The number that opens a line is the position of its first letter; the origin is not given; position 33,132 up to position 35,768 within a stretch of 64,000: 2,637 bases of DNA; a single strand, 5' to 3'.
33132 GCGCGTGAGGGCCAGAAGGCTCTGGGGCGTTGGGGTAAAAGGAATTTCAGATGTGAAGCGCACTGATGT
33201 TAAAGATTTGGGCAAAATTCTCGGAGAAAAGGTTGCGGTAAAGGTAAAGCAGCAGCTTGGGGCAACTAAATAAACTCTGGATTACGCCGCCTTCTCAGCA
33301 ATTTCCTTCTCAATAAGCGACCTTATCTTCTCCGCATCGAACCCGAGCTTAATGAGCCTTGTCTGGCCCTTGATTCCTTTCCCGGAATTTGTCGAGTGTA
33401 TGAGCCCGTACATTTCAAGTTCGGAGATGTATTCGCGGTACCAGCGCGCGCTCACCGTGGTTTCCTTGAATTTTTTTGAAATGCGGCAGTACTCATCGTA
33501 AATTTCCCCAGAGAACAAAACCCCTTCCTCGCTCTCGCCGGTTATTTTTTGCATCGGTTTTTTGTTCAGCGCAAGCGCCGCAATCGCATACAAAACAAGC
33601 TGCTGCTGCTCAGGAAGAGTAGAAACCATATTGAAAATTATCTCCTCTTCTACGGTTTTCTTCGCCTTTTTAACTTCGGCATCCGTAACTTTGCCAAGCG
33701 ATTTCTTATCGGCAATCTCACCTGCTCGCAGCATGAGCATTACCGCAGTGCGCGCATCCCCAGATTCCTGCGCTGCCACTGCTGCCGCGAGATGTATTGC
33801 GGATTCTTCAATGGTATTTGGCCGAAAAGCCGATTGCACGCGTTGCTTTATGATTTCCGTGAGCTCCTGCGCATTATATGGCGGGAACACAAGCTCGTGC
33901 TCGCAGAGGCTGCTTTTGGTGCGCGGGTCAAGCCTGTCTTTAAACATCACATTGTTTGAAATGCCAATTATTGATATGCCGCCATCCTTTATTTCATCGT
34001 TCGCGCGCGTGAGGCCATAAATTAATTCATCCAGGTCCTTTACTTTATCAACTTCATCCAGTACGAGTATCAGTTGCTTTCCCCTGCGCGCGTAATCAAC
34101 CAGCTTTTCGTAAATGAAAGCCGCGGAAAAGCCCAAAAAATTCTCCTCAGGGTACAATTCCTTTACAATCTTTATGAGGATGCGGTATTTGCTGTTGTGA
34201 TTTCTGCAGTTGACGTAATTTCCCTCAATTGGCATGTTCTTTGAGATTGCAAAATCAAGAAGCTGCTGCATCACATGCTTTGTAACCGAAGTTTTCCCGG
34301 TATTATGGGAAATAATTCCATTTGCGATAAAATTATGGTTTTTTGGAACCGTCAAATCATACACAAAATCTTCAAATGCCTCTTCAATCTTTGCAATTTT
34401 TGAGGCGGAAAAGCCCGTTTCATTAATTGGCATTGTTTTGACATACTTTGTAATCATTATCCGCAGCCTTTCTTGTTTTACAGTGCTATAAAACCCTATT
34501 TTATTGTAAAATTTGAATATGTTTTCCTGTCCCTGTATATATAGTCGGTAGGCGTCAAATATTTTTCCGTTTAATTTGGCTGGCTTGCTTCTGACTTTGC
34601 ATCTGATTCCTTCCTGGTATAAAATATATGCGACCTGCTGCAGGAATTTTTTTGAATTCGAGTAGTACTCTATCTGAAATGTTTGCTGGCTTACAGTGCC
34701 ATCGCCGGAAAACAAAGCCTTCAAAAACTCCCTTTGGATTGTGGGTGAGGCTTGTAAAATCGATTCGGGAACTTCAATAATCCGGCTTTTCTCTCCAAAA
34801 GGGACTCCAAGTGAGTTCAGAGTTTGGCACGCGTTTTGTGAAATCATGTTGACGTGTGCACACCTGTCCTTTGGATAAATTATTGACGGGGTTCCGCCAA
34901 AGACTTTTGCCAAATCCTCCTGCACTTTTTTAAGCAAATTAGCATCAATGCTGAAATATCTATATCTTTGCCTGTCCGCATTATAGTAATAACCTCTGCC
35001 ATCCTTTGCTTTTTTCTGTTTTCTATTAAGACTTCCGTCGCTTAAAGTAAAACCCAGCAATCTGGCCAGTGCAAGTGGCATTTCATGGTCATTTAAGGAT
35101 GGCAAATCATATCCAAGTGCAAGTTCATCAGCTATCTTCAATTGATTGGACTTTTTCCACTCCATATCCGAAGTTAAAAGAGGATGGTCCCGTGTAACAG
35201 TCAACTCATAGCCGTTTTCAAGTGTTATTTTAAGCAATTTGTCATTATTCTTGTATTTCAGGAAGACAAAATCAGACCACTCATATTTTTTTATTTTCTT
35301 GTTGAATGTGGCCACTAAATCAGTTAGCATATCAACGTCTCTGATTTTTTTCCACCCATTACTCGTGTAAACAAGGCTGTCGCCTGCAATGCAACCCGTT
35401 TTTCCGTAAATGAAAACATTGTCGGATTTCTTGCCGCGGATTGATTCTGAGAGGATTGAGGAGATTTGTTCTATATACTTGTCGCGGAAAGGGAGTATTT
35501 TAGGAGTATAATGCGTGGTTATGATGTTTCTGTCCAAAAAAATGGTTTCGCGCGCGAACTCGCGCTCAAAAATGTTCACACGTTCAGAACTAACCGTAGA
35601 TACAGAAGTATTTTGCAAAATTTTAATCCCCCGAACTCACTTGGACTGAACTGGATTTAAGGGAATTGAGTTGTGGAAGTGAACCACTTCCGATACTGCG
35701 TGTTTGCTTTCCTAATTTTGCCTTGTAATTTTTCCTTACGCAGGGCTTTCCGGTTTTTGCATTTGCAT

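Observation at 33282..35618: Orc1/Cdc6 initiator interrupted by a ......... intein inside the Walker A P-loop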

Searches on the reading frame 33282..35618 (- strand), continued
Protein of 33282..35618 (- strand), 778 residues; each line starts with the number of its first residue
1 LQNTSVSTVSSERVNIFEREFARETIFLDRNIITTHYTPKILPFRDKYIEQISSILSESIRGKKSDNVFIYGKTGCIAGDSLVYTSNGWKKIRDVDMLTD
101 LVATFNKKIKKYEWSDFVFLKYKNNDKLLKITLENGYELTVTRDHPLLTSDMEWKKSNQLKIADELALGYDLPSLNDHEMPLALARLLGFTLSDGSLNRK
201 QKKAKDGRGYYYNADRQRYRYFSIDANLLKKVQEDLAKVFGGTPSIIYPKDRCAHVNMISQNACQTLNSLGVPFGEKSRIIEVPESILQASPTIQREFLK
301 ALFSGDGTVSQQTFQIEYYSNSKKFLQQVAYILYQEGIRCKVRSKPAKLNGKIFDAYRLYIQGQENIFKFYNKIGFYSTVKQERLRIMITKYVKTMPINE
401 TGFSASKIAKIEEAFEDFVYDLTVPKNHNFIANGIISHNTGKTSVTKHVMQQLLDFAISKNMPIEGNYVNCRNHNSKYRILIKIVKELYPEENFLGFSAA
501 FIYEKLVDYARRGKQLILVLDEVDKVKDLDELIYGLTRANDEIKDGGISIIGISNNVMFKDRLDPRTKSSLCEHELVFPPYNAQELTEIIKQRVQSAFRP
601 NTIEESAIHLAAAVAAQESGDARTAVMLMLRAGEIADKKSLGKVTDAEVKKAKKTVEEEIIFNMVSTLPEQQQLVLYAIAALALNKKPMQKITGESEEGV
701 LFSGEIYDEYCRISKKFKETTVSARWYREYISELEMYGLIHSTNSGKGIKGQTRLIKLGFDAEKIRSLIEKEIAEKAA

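Call 37: find_encoding_contigs(protein=P0002, flank=10000, max_places=3)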
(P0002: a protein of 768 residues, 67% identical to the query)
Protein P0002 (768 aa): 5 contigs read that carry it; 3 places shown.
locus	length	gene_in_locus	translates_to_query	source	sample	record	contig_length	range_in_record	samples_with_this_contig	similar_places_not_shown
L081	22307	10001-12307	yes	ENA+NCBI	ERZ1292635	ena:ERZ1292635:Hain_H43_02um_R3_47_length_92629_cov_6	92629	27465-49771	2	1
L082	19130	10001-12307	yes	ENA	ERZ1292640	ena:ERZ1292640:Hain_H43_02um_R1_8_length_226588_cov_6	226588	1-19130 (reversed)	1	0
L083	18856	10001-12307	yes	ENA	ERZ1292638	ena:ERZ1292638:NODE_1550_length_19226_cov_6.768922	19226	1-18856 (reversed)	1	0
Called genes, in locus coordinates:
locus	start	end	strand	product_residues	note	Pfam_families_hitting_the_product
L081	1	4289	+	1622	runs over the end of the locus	-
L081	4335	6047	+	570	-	-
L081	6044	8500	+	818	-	-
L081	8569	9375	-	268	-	-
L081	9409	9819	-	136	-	PF04472:SepF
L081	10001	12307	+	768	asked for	PF14890:Intein_splicing, PF14528:LAGLIDADG_3, PF13401:AAA_22 (faint), PF22703:Cdc6_lid, PF09079:WHD_Cdc6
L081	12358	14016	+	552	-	PF05342:Peptidase_M26_N (faint)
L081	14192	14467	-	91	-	-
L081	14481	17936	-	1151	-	PF03833:PolC_DP2_N, PF24844:PolC_DP2_central, PF24846:PolC_DP2_cat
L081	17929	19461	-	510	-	PF00149:Metallophos, PF04042:DNA_pol_E_B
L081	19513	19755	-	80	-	PF03685:UPF0147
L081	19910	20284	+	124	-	-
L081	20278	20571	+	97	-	-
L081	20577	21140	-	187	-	-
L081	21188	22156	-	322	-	PF17835:NOG1_N, PF01926:MMR_HSR1, PF02421:FeoB_N, PF06858:NOG1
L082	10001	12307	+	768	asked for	PF14890:Intein_splicing, PF14528:LAGLIDADG_3, PF13401:AAA_22 (faint), PF22703:Cdc6_lid, PF09079:WHD_Cdc6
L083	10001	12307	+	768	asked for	PF14890:Intein_splicing, PF14528:LAGLIDADG_3, PF13401:AAA_22 (faint), PF22703:Cdc6_lid, PF09079:WHD_Cdc6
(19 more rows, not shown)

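Call 76: find_encoding_contigs(protein=P0001, flank=2000, max_places=3)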
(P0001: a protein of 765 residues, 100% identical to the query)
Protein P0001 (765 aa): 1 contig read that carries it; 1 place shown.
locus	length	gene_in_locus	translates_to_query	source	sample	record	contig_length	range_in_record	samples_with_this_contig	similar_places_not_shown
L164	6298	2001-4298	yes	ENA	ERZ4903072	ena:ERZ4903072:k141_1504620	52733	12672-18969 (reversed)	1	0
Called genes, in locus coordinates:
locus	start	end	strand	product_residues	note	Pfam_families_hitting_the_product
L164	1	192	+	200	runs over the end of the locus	PF13489:Methyltransf_23 (faint)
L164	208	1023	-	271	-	-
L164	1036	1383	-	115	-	PF04472:SepF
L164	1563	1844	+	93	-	-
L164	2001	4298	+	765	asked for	PF14890:Intein_splicing, PF14528:LAGLIDADG_3, PF22703:Cdc6_lid, PF09079:WHD_Cdc6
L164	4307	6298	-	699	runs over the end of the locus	PF00270:DEAD, PF04851:ResIII, PF22527:DEXQc_Suv3 (weak), PF00271:Helicase_C, PF21280:Helicase_dom4_arc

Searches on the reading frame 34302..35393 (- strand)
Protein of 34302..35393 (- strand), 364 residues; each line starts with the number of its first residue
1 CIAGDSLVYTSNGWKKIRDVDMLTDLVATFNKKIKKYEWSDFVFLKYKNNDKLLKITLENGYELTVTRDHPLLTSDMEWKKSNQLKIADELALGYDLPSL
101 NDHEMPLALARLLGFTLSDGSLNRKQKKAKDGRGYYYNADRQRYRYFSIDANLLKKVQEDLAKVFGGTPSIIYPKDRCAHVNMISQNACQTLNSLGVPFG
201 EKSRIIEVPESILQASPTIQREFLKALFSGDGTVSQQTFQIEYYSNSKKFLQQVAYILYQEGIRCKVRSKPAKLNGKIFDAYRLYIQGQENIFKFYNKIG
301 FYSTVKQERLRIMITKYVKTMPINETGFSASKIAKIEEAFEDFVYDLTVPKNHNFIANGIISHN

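Call 29: search_solved_structures(query=window:34302-35393:-, max_evalue=0.01, show_alignments=2)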
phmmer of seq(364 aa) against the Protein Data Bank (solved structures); distinct sequences matched with E-value up to 0.01: 14.
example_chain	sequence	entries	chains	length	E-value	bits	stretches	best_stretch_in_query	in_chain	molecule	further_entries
7qsu_A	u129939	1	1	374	4.9e-09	39.2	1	147-295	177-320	V-ATPase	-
7qss_A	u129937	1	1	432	8.1e-09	38.5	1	146-295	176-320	V-type ATP synthase alpha chain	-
4e2u_A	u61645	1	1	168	2.6e-07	33.5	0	42-105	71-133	Pho radA intein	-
6rpq_A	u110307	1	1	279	3.4e-07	33.1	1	333-364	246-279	Ubiquitin-like protein SMT3,1108aa long hypothetical cell division control protein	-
1mi8_A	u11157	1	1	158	3.7e-07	33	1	323-363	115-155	DnaB intein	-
7cfv_A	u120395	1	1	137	5.1e-07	32.5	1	332-364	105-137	Spl DnaX mini-intein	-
2lqm_A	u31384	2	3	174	6.3e-07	32.2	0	340-364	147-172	Pho radA intein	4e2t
6frg_A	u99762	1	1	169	0.00011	24.9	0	331-363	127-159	Replicative DNA helicase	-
6frh_A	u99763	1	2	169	0.00011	24.9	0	331-363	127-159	Replicative DNA helicase,Replicative DNA helicase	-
6qaz_A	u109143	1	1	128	0.00032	23.3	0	330-364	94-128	cyanophage-like gp41-1 intein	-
4o1r_A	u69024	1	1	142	0.00034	23.3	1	332-364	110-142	Replicative DNA helicase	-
2jmz_A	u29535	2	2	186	0.00055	22.6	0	45-75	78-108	Hypothetical protein MJ0781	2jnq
6fre_A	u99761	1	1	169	0.0025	20.4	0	331-363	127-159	Replicative DNA helicase,Replicative DNA helicase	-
6riz_A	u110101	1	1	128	0.0089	18.6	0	330-364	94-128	gp41-1 intein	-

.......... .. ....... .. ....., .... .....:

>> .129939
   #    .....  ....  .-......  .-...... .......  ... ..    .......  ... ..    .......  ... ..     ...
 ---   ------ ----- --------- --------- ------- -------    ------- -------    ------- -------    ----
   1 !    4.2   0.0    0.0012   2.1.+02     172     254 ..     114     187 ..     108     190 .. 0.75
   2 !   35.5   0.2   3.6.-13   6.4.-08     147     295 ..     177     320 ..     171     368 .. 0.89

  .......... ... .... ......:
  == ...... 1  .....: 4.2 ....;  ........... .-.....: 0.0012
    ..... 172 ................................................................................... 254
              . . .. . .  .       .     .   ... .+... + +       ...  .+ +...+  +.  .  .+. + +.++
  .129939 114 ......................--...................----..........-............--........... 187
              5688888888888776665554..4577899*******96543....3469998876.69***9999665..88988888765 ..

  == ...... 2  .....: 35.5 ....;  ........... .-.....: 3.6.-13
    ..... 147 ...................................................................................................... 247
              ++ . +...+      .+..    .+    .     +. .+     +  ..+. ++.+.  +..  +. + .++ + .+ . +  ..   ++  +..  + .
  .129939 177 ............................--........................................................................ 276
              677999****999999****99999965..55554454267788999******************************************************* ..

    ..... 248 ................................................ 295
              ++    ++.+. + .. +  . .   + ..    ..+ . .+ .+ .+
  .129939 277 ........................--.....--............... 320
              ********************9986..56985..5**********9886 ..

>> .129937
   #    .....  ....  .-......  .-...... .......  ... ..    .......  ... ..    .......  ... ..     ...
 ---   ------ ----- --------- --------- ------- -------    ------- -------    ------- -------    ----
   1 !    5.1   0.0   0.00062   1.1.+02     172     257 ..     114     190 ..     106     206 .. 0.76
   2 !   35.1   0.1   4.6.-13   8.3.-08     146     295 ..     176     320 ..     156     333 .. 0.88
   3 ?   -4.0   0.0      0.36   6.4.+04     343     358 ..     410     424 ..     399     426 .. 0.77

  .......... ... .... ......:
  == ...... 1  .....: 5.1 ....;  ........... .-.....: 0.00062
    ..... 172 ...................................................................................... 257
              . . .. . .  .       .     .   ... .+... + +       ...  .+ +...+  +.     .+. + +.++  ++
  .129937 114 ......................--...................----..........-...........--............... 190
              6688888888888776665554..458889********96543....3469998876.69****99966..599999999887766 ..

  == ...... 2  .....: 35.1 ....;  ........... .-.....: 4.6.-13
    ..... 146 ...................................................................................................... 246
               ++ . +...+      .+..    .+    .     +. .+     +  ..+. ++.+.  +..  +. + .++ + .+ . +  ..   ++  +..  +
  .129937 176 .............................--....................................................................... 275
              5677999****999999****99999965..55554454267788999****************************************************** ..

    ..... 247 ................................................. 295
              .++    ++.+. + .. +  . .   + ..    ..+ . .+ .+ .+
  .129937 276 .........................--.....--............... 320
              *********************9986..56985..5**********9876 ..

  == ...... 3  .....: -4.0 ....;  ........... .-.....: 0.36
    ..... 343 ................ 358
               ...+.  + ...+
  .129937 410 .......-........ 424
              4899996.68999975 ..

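Call 58: search_protein_representatives(protein=window:34302-35393:-)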
Query: 364 residues. Proteins with E-value up to 0.001 (for the whole library): 6904; up to 1e-10: 1387; up to 1e-30: 13. The best 150 are listed.
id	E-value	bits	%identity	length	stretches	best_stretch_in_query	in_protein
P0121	9.8e-98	344.1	56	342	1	1-273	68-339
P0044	4.3e-69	249.9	41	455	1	1-364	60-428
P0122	1.1e-58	215.7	37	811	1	1-364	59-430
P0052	1.4e-53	198.8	38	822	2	1-321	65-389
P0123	4.5e-50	187.3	39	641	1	44-364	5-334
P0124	1.6e-48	182.2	36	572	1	1-364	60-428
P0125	5.6e-36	141.0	34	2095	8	196-317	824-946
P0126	4.9e-34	134.6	30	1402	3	1-364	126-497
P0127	1.7e-33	132.8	28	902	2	1-364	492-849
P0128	6.3e-33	130.9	33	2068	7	172-341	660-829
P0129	8.3e-33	130.5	35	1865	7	201-311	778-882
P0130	4.6e-32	128.1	35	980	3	29-237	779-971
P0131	5.0e-31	124.7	32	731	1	6-364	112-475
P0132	2.1e-30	122.6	34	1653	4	45-310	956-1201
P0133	6.0e-30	121.1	33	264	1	77-295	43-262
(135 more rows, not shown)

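Call 64: find_related_loci(query=A3, collection=viral_contigs, flank=3000)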
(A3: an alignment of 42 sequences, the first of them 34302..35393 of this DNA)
Query A3 (364 aa) in viral_contigs; peptide patterns used: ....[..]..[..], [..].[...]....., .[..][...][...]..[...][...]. (x = any residue, [..] = any of these).
475 stretches matched a pattern; 185 encode a relative of the query (tblastn E <= 1e-3); the best 80 are kept; 80 distinct loci.
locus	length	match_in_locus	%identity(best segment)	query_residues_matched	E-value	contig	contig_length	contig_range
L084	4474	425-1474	28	1-364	3e-30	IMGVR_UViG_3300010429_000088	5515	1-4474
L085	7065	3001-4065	27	1-364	1e-29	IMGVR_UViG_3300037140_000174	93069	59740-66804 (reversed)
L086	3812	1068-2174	25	1-364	6e-26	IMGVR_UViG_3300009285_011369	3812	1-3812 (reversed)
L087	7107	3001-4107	25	1-364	2e-25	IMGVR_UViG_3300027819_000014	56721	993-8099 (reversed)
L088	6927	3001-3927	28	54-364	3e-22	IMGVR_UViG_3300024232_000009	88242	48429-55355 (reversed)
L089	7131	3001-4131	29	1-364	6e-22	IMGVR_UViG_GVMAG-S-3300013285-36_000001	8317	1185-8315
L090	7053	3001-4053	26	1-364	8e-22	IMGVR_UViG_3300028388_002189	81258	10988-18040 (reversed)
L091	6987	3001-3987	29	1-315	1e-21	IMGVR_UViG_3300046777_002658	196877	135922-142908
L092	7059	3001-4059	24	1-364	2e-21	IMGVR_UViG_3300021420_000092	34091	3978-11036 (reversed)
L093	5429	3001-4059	24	1-364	2e-21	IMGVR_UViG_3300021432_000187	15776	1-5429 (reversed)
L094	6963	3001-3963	26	52-364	2e-21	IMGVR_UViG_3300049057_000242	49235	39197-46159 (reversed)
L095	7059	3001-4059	24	1-364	2e-21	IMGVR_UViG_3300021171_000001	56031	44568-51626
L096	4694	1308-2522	26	1-364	5e-21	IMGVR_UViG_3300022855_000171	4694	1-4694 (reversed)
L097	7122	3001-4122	25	1-364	8e-20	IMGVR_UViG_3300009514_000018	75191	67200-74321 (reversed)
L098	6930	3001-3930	25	54-364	1e-19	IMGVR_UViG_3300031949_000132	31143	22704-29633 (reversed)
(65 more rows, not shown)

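Call 67: predict_structure(alignment_id=A3)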
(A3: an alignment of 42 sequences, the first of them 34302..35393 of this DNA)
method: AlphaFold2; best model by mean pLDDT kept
length: 364 residues; sequences in the alignment: 42
mean_pLDDT: 95.2   pTM: 0.93
mean pLDDT of the five models: 95.2, 94.7, 94.5, 94.1, 94.0
residues with pLDDT >= 90: 337; 70-90: 21; 50-70: 6; < 50: 0
segments of 3 or more residues with pLDDT < 50: none
pLDDT, mean of each block of 10 residues (from residue 1): 96 97 96 94 96 97 97 97 98 96 97 98 95 93 97 98 96 94 97 96 93 98 98 95 97 98 96 89 95 96 96 85 76 98 96 96 94
secondary structure, 60 per line:
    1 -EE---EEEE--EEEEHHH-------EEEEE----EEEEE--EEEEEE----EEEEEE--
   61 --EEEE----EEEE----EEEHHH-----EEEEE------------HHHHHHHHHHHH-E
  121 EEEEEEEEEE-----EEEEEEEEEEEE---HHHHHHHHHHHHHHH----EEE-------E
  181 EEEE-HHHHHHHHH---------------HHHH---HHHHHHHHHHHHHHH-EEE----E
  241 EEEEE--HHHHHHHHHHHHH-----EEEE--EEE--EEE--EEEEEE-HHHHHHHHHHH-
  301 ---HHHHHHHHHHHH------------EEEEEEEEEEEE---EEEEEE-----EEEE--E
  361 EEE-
elements in order: E7-10 E13-16 E27-31 E36-40 E43-48 E53-58 E63-66 E71-74 E79-81 E90-94 H107-118 E120-130 E136-147 H151-165 E170-172 E180-184 H186-194 H210-213 H217-231 E233-235 E240-245 H248-260 E266-269 E272-274 E277-279 E282-287 H289-299 H304-315 E328-339 E343-348 E354-357 E360-363

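Call 69: fold_search(model_id=the predicted structure, library=pdb)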
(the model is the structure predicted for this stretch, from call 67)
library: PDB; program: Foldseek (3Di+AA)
matches with E <= 10: 1165; with E <= 0.001: 150
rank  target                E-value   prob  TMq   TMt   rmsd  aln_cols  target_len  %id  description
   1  7qsu                  3.0e-23  1.00  0.70  0.70   6.6       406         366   21  Crystal structure of homing endonuclease-associated TliVMA intein (C1A, d333-339) (released 2022-03-30)
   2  1dq3                  1.5e-22  1.00  0.68  0.56   6.5       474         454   18  CRYSTAL STRUCTURE OF AN ARCHAEAL INTEIN-ENCODED HOMING ENDONUCLEASE PI-PFUI (released 2000-07-05)
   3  7qss                  7.4e-22  1.00  0.71  0.61   8.8       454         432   19  Crystal structure of homing endonuclease-associated TliVMA intein (C1A) (released 2022-03-30)
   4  2cw7                  1.2e-17  1.00  0.65  0.46  12.8       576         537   12  Crystal structure of intein homing endonuclease II (released 2006-04-18)
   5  7qst                  2.9e-16  1.00  0.61  0.61  10.8       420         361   18  Crystal structure of homing endonuclease-associated PhoVMA intein (C1A) (released 2022-03-30)
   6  1ef0_A                4.6e-13  1.00  0.52  0.46   9.3       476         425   12  CRYSTAL STRUCTURE OF PI-SCEI MINIPRECURSOR (released 2000-06-07)
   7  1vde_B                6.4e-13  1.00  0.56  0.49   8.4       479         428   12  PI-SCEI, A HOMING ENDONUCLEASE WITH PROTEIN SPLICING ACTIVITY (released 1998-04-08)
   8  1lws_A                7.2e-13  1.00  0.53  0.46  10.0       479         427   13  Crystal structure of the intein homing endonuclease PI-SceI bound to its recognition sequence (released 2002-09-27)
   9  1um2_B                1.3e-12  1.00  0.56  0.50   7.4       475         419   12  Crystal Structure of the Vma1-Derived Endonuclease with the Ligated Extein Segment (released 2004-09-22)
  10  1dfa                  2.3e-12  1.00  0.55  0.50   8.5       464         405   13  CRYSTAL STRUCTURE OF PI-SCEI IN C2 SPACE GROUP (released 1999-12-08)
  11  1vde_A                2.8e-12  1.00  0.55  0.48   9.1       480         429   14  PI-SCEI, A HOMING ENDONUCLEASE WITH PROTEIN SPLICING ACTIVITY (released 1998-04-08)
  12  1um2_A                5.4e-12  1.00  0.53  0.48   8.5       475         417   12  Crystal Structure of the Vma1-Derived Endonuclease with the Ligated Extein Segment (released 2004-09-22)
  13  1lwt_A                2.6e-11  1.00  0.53  0.45   9.7       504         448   13  Crystal structure of the intein homing endonuclease PI-SceI bound to its substrate DNA (Ca2+ free) (released 2002-09-27)
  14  1jva_A                4.1e-11  1.00  0.54  0.47   7.7       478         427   12  CRYSTAL STRUCTURE OF THE VMA1-DERIVED ENDONUCLEASE BEARING THE N AND C EXTEIN PROPEPTIDES (released 2002-08-29)
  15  5o6i_A                6.1e-08  1.00  0.40  0.73   4.6       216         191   17  Structures and dynamics of mesophilic variants from the homing endonuclease I-DmoI (released 2017-12-06)
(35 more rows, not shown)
